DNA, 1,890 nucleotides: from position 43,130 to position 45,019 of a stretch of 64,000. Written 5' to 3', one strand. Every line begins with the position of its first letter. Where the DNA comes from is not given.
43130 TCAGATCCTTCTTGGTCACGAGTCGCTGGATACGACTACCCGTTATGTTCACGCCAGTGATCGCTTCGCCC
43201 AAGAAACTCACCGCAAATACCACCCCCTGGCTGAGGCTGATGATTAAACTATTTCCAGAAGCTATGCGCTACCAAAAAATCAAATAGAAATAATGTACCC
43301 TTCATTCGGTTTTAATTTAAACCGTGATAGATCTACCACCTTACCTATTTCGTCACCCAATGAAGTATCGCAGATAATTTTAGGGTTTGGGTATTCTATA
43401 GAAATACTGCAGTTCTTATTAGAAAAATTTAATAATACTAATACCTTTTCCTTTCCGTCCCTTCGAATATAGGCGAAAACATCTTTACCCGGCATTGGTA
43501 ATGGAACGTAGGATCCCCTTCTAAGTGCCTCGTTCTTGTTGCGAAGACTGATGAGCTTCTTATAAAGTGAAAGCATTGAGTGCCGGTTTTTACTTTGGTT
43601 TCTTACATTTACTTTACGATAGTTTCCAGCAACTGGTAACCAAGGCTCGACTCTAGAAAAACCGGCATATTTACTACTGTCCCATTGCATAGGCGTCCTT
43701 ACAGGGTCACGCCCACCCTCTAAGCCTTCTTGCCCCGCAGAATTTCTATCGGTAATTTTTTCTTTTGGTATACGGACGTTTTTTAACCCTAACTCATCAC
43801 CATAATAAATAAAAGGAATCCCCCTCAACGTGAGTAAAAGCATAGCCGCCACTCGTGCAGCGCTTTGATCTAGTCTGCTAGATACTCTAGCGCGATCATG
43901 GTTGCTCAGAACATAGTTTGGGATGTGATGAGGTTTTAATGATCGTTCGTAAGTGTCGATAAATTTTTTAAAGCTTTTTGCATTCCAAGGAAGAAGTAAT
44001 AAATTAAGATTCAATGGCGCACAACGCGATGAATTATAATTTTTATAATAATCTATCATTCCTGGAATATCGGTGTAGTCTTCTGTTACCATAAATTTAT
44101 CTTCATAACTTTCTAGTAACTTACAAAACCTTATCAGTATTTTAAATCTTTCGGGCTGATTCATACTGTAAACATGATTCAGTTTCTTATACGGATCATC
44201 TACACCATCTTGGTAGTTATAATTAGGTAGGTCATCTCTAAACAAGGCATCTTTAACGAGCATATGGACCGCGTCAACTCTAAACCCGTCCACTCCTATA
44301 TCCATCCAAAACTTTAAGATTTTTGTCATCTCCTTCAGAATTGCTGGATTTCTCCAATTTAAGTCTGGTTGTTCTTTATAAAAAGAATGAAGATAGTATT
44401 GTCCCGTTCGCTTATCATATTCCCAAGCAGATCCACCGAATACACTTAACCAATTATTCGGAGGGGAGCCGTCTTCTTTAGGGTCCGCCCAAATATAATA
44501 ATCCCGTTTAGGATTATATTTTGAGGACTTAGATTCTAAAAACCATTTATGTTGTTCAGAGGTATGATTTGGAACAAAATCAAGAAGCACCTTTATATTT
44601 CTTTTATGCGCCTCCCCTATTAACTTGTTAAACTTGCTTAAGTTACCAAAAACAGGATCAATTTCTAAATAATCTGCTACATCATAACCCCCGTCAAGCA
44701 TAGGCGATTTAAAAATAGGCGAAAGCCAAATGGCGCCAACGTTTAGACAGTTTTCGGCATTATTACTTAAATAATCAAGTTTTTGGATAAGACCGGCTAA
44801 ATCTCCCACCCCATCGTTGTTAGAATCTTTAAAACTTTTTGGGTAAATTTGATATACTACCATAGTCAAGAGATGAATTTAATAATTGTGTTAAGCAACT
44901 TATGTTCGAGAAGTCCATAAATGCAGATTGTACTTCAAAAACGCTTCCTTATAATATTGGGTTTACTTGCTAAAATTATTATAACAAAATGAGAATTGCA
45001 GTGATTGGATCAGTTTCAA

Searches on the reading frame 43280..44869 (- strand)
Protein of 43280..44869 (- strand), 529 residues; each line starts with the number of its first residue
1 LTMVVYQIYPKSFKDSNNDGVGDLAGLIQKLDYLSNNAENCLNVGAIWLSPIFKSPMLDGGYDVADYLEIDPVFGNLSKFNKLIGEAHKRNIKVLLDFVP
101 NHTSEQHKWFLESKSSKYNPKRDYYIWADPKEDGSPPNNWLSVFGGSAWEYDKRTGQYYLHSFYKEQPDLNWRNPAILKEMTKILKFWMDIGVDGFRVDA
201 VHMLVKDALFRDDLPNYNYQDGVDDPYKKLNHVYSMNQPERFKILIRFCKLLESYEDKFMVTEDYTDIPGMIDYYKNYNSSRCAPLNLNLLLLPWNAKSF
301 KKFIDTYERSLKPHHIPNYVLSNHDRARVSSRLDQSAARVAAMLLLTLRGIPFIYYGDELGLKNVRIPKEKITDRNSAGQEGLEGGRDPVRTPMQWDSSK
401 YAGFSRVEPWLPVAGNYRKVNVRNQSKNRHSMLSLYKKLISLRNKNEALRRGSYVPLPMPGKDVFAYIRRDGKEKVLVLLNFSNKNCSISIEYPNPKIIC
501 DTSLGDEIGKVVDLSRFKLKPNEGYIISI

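Call 10: search_protein_families(library=pfam, proteins=[window:43280-44869:-], max_evalue=0.001)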
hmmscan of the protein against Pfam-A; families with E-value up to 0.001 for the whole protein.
window:43280-44869:- (529 aa): 3 families
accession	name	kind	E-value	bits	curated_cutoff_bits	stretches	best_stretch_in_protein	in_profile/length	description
PF00128.31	Alpha-amylase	-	5.5e-137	458.1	22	1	7-452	1-446/446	Alpha amylase, catalytic domain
PF16657.11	Malt_amylase_C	-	2.9e-06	27.7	27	1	452-524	1-73/75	Maltogenic Amylase, C-terminal domain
PF23915.1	SusG_C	-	3.1e-05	24.6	27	1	464-492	1-29/62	Alpha-amylase SusG C-terminal domain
